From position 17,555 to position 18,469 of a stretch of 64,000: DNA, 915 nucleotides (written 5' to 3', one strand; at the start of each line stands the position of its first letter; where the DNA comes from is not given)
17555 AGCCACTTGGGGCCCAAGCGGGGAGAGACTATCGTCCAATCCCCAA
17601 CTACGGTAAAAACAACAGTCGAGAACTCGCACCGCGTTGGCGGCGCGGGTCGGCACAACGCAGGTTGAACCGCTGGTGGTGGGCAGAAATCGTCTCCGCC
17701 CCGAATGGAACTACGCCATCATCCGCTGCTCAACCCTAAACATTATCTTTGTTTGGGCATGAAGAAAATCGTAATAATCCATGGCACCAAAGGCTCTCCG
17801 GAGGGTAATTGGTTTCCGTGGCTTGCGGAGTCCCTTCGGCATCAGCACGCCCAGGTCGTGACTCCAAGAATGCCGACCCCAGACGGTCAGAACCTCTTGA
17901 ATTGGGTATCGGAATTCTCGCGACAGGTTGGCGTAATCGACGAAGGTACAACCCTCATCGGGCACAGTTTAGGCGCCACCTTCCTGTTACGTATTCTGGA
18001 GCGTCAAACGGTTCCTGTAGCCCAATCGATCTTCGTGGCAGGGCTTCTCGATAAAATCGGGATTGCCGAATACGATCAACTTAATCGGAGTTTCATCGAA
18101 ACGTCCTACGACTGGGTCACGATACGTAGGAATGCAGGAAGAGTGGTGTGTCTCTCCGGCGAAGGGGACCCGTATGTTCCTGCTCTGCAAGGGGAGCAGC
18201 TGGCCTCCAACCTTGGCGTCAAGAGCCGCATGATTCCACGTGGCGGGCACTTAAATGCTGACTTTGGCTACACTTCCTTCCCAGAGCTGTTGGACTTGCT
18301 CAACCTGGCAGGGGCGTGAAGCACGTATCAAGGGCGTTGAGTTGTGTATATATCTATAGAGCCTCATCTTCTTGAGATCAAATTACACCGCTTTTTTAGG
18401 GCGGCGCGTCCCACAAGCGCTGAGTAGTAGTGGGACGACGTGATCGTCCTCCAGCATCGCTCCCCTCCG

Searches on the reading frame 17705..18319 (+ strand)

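Call 39: search_protein_families(library=pfam, proteins=[window:17705-18319:+], max_evalue=0.001)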
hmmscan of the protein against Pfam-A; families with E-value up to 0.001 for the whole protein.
window:17705-18319:+ (204 aa): 3 families
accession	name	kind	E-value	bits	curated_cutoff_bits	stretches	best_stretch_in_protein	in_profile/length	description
PF06821.19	Ser_hydrolase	-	5.8e-22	78.9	22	1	22-199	1-170/172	Serine hydrolase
PF12697.13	Abhydrolase_6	-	1.6e-07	32.7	26.3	1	22-113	1-93/217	Alpha/beta hydrolase family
PF00561.26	Abhydrolase_1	-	0.00011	22.4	25.8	0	22-113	3-102/245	alpha/beta hydrolase fold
